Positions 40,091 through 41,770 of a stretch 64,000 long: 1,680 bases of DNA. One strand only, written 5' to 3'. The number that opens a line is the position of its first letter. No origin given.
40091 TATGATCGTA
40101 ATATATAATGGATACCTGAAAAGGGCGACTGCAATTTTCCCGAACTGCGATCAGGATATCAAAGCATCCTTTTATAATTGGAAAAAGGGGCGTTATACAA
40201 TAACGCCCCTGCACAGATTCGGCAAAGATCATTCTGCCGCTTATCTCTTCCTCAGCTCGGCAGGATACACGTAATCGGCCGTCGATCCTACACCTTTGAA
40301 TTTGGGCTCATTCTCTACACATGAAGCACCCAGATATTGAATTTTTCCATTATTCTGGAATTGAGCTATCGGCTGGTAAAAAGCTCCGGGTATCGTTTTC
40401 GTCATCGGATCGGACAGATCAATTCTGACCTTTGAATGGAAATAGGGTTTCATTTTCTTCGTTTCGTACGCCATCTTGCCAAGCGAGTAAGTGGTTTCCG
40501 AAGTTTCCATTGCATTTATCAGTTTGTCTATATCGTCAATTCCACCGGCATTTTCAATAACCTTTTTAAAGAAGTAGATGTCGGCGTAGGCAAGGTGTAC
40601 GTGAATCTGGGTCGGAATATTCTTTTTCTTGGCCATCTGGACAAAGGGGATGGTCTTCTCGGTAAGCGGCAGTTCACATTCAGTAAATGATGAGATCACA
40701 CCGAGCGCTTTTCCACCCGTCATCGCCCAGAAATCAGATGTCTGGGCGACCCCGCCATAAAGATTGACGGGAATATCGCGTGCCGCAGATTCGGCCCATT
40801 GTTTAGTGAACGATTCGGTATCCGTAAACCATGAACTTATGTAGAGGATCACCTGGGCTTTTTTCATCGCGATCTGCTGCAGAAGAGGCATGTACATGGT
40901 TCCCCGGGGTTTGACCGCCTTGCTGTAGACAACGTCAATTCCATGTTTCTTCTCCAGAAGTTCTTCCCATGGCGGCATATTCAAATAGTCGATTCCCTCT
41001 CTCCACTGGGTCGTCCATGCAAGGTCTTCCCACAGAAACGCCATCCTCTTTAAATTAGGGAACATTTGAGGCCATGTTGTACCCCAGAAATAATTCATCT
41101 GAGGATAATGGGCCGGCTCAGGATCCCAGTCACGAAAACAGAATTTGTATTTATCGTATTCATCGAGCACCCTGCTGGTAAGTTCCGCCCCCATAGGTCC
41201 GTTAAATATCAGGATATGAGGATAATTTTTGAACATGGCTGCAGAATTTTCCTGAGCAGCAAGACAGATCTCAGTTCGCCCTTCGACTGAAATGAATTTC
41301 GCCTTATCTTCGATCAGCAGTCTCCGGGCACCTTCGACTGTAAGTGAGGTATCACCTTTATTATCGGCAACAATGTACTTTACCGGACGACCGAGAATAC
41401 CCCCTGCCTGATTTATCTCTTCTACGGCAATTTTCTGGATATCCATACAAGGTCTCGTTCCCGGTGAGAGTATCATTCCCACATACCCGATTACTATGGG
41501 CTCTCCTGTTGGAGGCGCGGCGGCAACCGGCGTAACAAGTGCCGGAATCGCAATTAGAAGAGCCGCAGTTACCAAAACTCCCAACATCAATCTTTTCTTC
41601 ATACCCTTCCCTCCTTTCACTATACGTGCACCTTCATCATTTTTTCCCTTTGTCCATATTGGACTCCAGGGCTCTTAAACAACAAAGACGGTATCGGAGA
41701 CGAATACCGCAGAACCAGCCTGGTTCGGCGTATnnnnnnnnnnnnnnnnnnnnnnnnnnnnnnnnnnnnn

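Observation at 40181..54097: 11-gene co-directional locus: Liv-type ABC importer with two embedded family III CoA-transferases, a cytoplasmic PAS kinase/NarL pair, and a thiolase + HMGCS-DUF35 module; candidate undescribed organic-acid uptake/activation/C-C-chemistry pathway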

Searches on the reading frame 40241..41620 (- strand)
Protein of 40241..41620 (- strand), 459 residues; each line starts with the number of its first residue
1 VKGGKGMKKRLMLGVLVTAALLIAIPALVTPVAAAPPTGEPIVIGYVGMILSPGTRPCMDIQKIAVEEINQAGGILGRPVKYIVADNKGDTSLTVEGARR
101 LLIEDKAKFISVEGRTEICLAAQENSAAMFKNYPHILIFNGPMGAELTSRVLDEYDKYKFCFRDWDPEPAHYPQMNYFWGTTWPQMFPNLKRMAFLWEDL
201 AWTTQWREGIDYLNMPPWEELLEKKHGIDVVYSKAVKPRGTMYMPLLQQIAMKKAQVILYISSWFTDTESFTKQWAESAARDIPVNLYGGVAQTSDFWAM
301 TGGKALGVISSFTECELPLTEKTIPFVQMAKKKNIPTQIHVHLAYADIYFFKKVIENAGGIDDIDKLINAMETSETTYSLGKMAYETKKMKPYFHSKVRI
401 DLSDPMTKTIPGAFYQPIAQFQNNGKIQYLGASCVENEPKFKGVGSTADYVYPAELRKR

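Call 5: search_protein_families(library=pfam, proteins=[window:40241-41620:-])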
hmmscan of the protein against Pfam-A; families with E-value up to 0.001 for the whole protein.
window:40241-41620:- (459 aa): 3 families
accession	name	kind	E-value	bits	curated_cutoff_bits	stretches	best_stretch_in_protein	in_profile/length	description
PF13458.12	Peripla_BP_6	-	3.4e-25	89.9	31.7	1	63-384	26-321/343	Periplasmic binding protein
PF13433.12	Peripla_BP_5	-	1.9e-09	37.5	27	1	56-110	18-72/363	Periplasmic binding protein domain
PF01094.35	ANF_receptor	-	0.00099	18.7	25.4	0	63-105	7-50/353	Receptor family ligand binding region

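Call 20: search_solved_structures(query=window:40241-41620:-, max_evalue=0.01)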
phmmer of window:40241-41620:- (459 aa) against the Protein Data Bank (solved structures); distinct sequences matched with E-value up to 0.01: 7.
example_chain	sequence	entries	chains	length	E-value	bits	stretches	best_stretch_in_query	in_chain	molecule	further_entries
4n0q_A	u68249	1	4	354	7.6e-11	44.4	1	225-385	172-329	Leu/Ile/Val-binding protein homolog 3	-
8tg1_A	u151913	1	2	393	2.4e-07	32.9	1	58-130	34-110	Extracellular ligand-binding receptor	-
3h5l_A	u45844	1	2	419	1.3e-05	27.2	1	33-110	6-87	putative Branched-chain amino acid ABC transporter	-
7s6e_A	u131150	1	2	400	0.00062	21.7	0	57-110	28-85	Urea ABC transporter, periplasmic urea-binding protein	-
4zpj_A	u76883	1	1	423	0.00062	21.7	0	29-111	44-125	Extracellular ligand-binding receptor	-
3i45_A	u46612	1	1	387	0.0032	19.3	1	55-105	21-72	Twin-arginine translocation pathway signal protein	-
7s6f_A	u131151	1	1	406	0.0071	18.2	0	56-109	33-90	Putative urea ABC transporter, urea binding protein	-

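Call 55: find_homologous_proteins(query=window:40241-41602:-)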
Query window:40241-41602:- (453 aa): 475 proteins with E <= 0.001 among 8000 candidates; the best 120 are listed.
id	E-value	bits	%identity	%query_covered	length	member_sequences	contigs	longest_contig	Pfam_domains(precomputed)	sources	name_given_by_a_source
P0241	0.0e+0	1052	100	100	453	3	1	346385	PF13433.13,PF13458.13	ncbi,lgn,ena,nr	ncbi:MAG: ABC transporter substrate-binding protein [Syntrophales bacterium]|nr:ABC transporter subs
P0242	1.6e-276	935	87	100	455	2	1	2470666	PF13433.13,PF13458.13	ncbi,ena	-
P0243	2.3e-246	836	77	100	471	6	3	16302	PF13433.13,PF13458.13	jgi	jgi:ABC-type branched-subunit amino acid transport system substrate-binding protein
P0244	8.9e-245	830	77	100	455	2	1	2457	PF13433.13,PF13458.13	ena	-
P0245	8.4e-244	827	76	100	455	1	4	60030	PF13433.13,PF13458.13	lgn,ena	-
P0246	1.4e-241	820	80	94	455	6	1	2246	PF13433.13,PF13458.13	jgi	jgi:hypothetical protein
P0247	2.4e-240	816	75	100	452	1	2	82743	PF13433.13,PF13458.13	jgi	-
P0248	5.2e-240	815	76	100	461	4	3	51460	PF13433.13,PF13458.13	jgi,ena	-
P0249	1.3e-239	813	76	100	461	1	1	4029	PF13433.13,PF13458.13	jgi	-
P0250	7.3e-238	808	74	100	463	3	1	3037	PF13433.13,PF13458.13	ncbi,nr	ncbi:MAG: ABC transporter substrate-binding protein [Deltaproteobacteria bacterium]|nr:ABC transport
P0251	2.0e-236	803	74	100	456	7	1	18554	PF13433.13,PF13458.13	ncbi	-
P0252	2.1e-236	803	74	100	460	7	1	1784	PF13433.13,PF13458.13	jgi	-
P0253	2.8e-236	802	75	100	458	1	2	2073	PF13433.13,PF13458.13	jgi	jgi:ABC-type branched-subunit amino acid transport system substrate-binding protein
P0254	6.9e-236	801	75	100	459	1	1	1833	PF13433.13,PF13458.13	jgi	-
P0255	5.4e-234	795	75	100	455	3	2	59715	PF13433.13,PF13458.13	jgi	-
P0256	1.1e-231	787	73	100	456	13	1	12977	PF13433.13,PF13458.13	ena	-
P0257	1.1e-230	784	76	93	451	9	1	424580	PF13433.13,PF13458.13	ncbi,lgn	-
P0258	1.3e-230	784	71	100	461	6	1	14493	PF13433.13,PF13458.13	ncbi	-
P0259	7.1e-230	781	76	93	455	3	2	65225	PF13433.13,PF13458.13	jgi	-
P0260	4.8e-227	772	73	100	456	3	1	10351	PF13433.13,PF13458.13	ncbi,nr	ncbi:MAG: ABC transporter substrate-binding protein [Syntrophales bacterium]|nr:ABC transporter subs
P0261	4.9e-227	772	73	100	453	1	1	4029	PF13433.13,PF13458.13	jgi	-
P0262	2.1e-226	770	72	100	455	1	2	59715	PF13433.13,PF13458.13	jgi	-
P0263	4.0e-226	769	72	100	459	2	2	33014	PF13433.13,PF13458.13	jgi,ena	-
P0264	2.0e-225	767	72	100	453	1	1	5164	PF13433.13,PF13458.13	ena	-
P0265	5.9e-225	765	74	94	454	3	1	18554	PF13433.13,PF13458.13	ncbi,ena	-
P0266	1.0e-223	761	75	92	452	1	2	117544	PF13433.13,PF13458.13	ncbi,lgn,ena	-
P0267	1.6e-223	760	71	100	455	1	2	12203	PF13433.13,PF13458.13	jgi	jgi:ABC-type branched-subunit amino acid transport system substrate-binding protein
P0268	3.3e-223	759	71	100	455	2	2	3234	PF13433.13,PF13458.13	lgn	-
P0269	8.2e-223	758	72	100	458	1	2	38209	PF13433.13,PF13458.13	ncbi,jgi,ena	-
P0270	4.8e-221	752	70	100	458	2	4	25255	PF13433.13,PF13458.13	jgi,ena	-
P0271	3.2e-219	746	70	100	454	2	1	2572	PF13433.13,PF13458.13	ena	-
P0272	3.1e-217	740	70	100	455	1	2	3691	PF13433.13,PF13458.13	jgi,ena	-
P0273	1.6e-216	737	70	100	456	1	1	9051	PF13433.13,PF13458.13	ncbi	ncbi:hypothetical protein ES708_03952 [subsurface metagenome]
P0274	2.3e-216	737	70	100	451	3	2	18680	PF13433.13,PF13458.13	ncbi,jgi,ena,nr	ncbi:MAG TPA: hypothetical protein ENN35_04480 [Deltaproteobacteria bacterium]|nr:hypothetical prote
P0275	2.0e-215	734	69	100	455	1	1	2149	PF13433.13,PF13458.13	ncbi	-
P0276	4.1e-215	733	72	96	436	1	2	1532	PF13433.13,PF13458.13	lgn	-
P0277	4.8e-215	732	69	100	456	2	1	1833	PF13433.13,PF13458.13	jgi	-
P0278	4.1e-214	729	68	98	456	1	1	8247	PF13433.13,PF13458.13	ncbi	-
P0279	3.0e-212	723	68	100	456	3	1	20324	PF13433.13,PF13458.13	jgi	-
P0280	8.3e-212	722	67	100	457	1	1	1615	PF13433.13,PF13458.13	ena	-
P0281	5.1e-211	719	68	100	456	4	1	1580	PF13433.13,PF13458.13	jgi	-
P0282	5.5e-210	716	67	98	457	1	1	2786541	PF13433.13,PF13458.13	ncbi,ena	-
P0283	5.9e-210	716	69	99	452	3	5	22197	PF13433.13,PF13458.13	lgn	-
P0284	1.3e-209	715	67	100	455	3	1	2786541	PF13433.13,PF13458.13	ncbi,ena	-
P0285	1.6e-209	714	68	98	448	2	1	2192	PF13433.13,PF13458.13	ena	-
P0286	1.6e-208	711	67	100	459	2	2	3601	PF13433.13,PF13458.13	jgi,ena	-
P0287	1.8e-208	711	68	98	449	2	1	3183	PF13433.13,PF13458.13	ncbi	-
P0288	3.3e-208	710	67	100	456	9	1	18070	PF13433.13,PF13458.13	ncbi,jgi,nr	ncbi:MAG: ABC transporter substrate-binding protein [Deltaproteobacteria bacterium]|nr:ABC transport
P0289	4.5e-208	709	67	98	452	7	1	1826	PF13433.13,PF13458.13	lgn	-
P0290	6.0e-208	709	67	100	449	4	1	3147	PF13433.13,PF13458.13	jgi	-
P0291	8.0e-206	702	65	100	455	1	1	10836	PF13433.13,PF13458.13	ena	-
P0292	2.9e-205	700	67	100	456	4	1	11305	PF13433.13,PF13458.13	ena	-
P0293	3.6e-205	700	65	100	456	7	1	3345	PF13433.13,PF13458.13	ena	-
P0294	2.3e-204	697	67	100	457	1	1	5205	PF13433.13,PF13458.13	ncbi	-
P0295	1.2e-203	695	65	100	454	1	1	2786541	PF13433.13,PF13458.13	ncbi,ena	-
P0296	4.2e-203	693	66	100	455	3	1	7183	PF13433.13,PF13458.13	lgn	-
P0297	6.0e-202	689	66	95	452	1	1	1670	PF13433.13,PF13458.13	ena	-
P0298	6.9e-202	689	65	100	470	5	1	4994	PF13433.13,PF13458.13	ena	-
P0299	3.5e-201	687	67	94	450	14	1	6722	PF13433.13,PF13458.13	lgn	-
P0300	9.5e-201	685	69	94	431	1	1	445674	PF13433.13,PF13458.13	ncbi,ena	-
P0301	5.8e-199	679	65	98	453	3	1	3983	PF13433.13,PF13458.13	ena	-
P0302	9.8e-197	672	64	100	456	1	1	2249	PF13458.13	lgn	-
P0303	1.6e-196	671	64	98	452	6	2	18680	PF13433.13,PF13458.13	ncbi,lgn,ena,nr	ncbi:MAG TPA: hypothetical protein ENN35_04485 [Deltaproteobacteria bacterium]|nr:hypothetical prote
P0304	3.0e-196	671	68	94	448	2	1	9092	PF13433.13,PF13458.13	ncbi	-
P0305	9.7e-196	669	66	99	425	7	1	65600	PF13433.13,PF13458.13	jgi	-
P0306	7.6e-195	666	67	94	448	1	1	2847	PF13433.13,PF13458.13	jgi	jgi:ABC-type branched-subunit amino acid transport system substrate-binding protein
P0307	3.6e-194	664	67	94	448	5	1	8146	PF01094.35,PF13433.13,PF13458.13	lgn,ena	-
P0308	5.2e-194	663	66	94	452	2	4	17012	PF13433.13,PF13458.13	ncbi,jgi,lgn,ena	-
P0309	2.2e-193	661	63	99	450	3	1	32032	PF13433.13,PF13458.13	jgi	-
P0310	2.3e-193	661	75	83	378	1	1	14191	PF13458.13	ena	-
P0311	4.1e-193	660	68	94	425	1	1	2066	PF13433.13,PF13458.13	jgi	jgi:branched-chain amino acid transport system substrate-binding protein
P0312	5.8e-193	660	65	98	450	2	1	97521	PF13433.13,PF13458.13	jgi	-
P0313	2.6e-192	658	64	98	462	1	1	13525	PF13433.13,PF13458.13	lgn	-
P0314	3.0e-192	657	66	94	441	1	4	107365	PF13433.13,PF13458.13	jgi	jgi:ABC-type branched-subunit amino acid transport system substrate-binding protein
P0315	5.8e-192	656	63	100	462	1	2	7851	PF13433.13,PF13458.13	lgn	-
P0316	1.8e-191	655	64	100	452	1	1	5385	PF13433.13,PF13458.13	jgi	-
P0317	1.9e-191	655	63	98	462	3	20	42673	PF13433.13,PF13458.13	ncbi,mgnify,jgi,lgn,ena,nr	ncbi:MAG TPA: ABC transporter substrate-binding protein [Smithellaceae bacterium]|mgnify:FL=1|nr:ABC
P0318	1.9e-191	655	63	98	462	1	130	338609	PF13433.13,PF13458.13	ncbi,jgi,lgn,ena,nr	ncbi:MAG TPA: ABC transporter substrate-binding protein [Smithellaceae bacterium]|jgi:ABC-type branc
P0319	3.2e-191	654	66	95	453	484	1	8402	PF13433.13,PF13458.13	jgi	-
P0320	5.3e-191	653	62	100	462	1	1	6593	PF13433.13,PF13458.13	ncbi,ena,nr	ncbi:MAG TPA: ABC transporter substrate-binding protein [Smithellaceae bacterium]|nr:ABC transporter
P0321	6.8e-191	653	63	98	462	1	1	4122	PF13433.13,PF13458.13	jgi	-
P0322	1.5e-190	652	65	94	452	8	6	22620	PF13433.13,PF13458.13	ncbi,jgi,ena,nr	ncbi:MAG TPA: ABC transporter substrate-binding protein [Smithellaceae bacterium]|nr:ABC transporter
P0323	1.6e-190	652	63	98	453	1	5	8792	PF13433.13,PF13458.13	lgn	-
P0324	5.1e-190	650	64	99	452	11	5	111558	PF13433.13,PF13458.13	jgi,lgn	jgi:ABC-type branched-subunit amino acid transport system substrate-binding protein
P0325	5.2e-190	650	63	98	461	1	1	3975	PF13433.13,PF13458.13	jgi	-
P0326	9.7e-190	649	63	100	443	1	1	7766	PF13433.13,PF13458.13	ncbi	-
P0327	1.1e-189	649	63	98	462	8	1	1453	PF01094.35,PF13433.13,PF13458.13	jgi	-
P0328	1.8e-189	648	63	99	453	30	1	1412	PF13433.13,PF13458.13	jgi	jgi:ABC-type branched-subunit amino acid transport system substrate-binding protein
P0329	2.9e-189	647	63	98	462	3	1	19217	PF13433.13,PF13458.13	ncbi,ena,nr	ncbi:MAG TPA: ABC transporter substrate-binding protein [Smithellaceae bacterium]|nr:ABC transporter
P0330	1.1e-188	646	61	100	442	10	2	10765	PF13433.13,PF13458.13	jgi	jgi:ABC-type branched-subunit amino acid transport system substrate-binding protein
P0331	1.2e-188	645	63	98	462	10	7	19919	PF13433.13,PF13458.13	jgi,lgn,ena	jgi:ABC-type branched-subunit amino acid transport system substrate-binding protein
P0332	1.3e-188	645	62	100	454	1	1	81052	PF13433.13,PF13458.13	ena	-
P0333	3.2e-188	644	62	100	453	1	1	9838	PF13433.13,PF13458.13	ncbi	-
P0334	5.7e-188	643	62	100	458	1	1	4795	PF13433.13,PF13458.13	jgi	jgi:ABC-type branched-subunit amino acid transport system substrate-binding protein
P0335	7.8e-188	643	64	97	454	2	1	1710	PF13433.13,PF13458.13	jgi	jgi:ABC-type branched-subunit amino acid transport system substrate-binding protein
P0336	1.4e-187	642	62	100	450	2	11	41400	PF13433.13,PF13458.13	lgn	-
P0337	2.1e-187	641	62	100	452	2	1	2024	PF13433.13,PF13458.13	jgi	jgi:ABC-type branched-subunit amino acid transport system substrate-binding protein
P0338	2.1e-187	641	63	97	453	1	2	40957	PF13433.13,PF13458.13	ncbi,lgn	-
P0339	3.9e-187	640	62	98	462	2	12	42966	PF01094.35,PF13433.13,PF13458.13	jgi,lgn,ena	jgi:ABC-type branched-subunit amino acid transport system substrate-binding protein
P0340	5.0e-187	640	62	100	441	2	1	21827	PF13433.13,PF13458.13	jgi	jgi:branched-chain amino acid transport system substrate-binding protein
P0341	5.1e-187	640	62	100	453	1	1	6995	PF13433.13,PF13458.13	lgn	-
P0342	6.2e-187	640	60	100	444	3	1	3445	PF13433.13,PF13458.13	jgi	jgi:ABC-type branched-subunit amino acid transport system substrate-binding protein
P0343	6.7e-187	640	64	95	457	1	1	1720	PF13433.13,PF13458.13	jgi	jgi:ABC-type branched-subunit amino acid transport system substrate-binding protein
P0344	1.0e-186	639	62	97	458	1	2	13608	PF13433.13,PF13458.13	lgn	-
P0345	1.1e-186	639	65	95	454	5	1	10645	PF01094.35,PF13433.13,PF13458.13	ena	-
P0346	1.3e-186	639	63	100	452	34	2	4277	PF13433.13,PF13458.13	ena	-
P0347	1.5e-186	638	61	100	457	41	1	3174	PF13433.13,PF13458.13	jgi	jgi:ABC-type branched-subunit amino acid transport system substrate-binding protein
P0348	1.7e-186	638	64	94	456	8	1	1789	PF13433.13,PF13458.13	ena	-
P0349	1.8e-186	638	62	100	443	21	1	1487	PF13433.13,PF13458.13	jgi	-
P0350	1.9e-186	638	61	100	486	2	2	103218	PF01094.35,PF13433.13,PF13458.13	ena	-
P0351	2.3e-186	638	63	100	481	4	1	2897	PF13433.13,PF13458.13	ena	-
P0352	3.0e-186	638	64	94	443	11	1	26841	PF13433.13,PF13458.13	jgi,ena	-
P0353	5.1e-186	637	62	99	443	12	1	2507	PF13433.13,PF13458.13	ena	-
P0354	6.6e-186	636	65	94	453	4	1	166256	PF13433.13,PF13458.13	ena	-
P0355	7.5e-186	636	61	100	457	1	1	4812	PF13433.13,PF13458.13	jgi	jgi:ABC-type branched-subunit amino acid transport system substrate-binding protein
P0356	7.6e-186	636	61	100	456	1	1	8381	PF13433.13,PF13458.13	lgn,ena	-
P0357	1.1e-185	636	61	100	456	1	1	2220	PF13433.13,PF13458.13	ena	-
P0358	1.2e-185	636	61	100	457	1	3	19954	PF13433.13,PF13458.13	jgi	jgi:ABC-type branched-subunit amino acid transport system substrate-binding protein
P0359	1.2e-185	636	62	100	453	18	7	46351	PF13433.13,PF13458.13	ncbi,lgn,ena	-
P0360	1.3e-185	635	64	94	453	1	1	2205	PF13433.13,PF13458.13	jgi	jgi:ABC-type branched-subunit amino acid transport system substrate-binding protein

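Call 62: predict_structure(alignment_id=A4)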
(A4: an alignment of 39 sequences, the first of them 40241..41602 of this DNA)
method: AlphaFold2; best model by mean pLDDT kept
length: 453 residues; sequences in the alignment: 39
mean_pLDDT: 91.4   pTM: 0.87
mean pLDDT of the five models: 91.4, 91.4, 90.8, 90.0, 89.9
residues with pLDDT >= 90: 340; 70-90: 95; 50-70: 17; < 50: 1
segments of 3 or more residues with pLDDT < 50: none
pLDDT, mean of each block of 10 residues (from residue 1): 70 71 61 93 87 96 97 96 88 96 92 92 96 83 91 92 90 95 96 87 90 96 97 91 98 83 94 97 89 95 95 94 96 92 97 97 95 91 91 90 92 96 95 93 97 95
secondary structure, 60 per line:
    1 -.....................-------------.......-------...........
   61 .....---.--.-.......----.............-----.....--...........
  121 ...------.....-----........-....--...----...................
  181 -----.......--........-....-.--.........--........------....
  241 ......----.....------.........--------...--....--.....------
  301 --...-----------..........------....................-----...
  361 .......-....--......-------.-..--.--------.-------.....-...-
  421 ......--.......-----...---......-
elements in order: H2-22 E36-42 H50-65 E74-80 H85-97 E103-107 H110-123 E130-134 H140-147 H149-152 E155-157 H162-180 E186-192 H195-202 H212-220 E223-230 H237-246 E251-255 H262-270 E279-281 H284-287 H290-294 E303-305 H317-326 H333-352 H358-367 E369-372 E375-380 E411-415 E421-426 H429-435 H447-452

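Call 64: fold_search(model_id=the predicted structure, library=pdb)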
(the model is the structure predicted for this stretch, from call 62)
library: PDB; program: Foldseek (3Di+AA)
matches with E <= 10: 1612; with E <= 0.001: 490
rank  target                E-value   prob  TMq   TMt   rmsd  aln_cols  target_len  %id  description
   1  4n0q_B                8.7e-20  1.00  0.62  0.79   4.4       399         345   20  Crystal Structure of an ABC transporter, substrate-binding protein from Brucella melitensis 16M in complex with L-Leuc (released 2013-11-06)
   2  4n0q_A                5.6e-19  1.00  0.61  0.77   4.6       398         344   19  Crystal Structure of an ABC transporter, substrate-binding protein from Brucella melitensis 16M in complex with L-Leuc (released 2013-11-06)
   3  3h5l_A                6.3e-19  1.00  0.67  0.76   4.7       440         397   16  Crystal structure of a putative branched-chain amino acid ABC transporter from Silicibacter pomeroyi (released 2009-05-05)
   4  3h5l_B                9.4e-19  1.00  0.67  0.74   4.9       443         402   18  Crystal structure of a putative branched-chain amino acid ABC transporter from Silicibacter pomeroyi (released 2009-05-05)
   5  8tg1_B                4.8e-18  1.00  0.63  0.74   8.3       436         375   19  Caldicellulosiruptor saccharolyticus periplasmic urea-binding protein (released 2024-06-19)
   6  4zpj                  6.4e-18  1.00  0.66  0.79   4.9       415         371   16  ABC transporter substrate-binding protein from Sphaerobacter thermophilus (released 2015-05-20)
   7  8tg1_A                1.4e-17  1.00  0.63  0.76   7.0       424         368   19  Caldicellulosiruptor saccharolyticus periplasmic urea-binding protein (released 2024-06-19)
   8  4eyg_B                2.0e-17  1.00  0.64  0.77   4.1       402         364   17  Crystal structure of solute binding protein of ABC transporter from Rhodopseudomonas palustris BisB5 in complex with v (released 2012-05-30)
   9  4ey3                  3.2e-17  1.00  0.64  0.77   4.1       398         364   18  Crystal structure of solute binding protein of ABC transporter in complex with p-hydroxybenzoic acid (released 2012-05-30)
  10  3ipc                  4.1e-17  1.00  0.63  0.80   4.0       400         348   15  Structure of ATU2422-GABA F77A mutant receptor in complex with leucine (released 2010-07-14)
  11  4evs                  5.1e-17  1.00  0.62  0.75   5.8       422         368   16  Crystal structure of ABC transporter from R. palustris - solute binding protein (RPA0985) in complex with 4-hydroxybenzo (released 2012-05-23)
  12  3ip5                  7.7e-17  1.00  0.62  0.78   4.4       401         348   15  Structure of Atu2422-GABA receptor in complex with alanine (released 2010-07-14)
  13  3i45                  8.2e-17  1.00  0.65  0.76   4.1       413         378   15  CRYSTAL STRUCTURE OF putative twin-arginine translocation pathway signal protein from Rhodospirillum rubrum Atcc 11170 (released 2009-07-14)
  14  4eyg_A                8.2e-17  1.00  0.63  0.77   4.2       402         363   17  Crystal structure of solute binding protein of ABC transporter from Rhodopseudomonas palustris BisB5 in complex with v (released 2012-05-30)
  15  3uk0                  8.2e-17  1.00  0.59  0.72   4.8       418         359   16  RPD_1889 protein, an extracellular ligand-binding receptor from Rhodopseudomonas palustris. (released 2011-11-23)
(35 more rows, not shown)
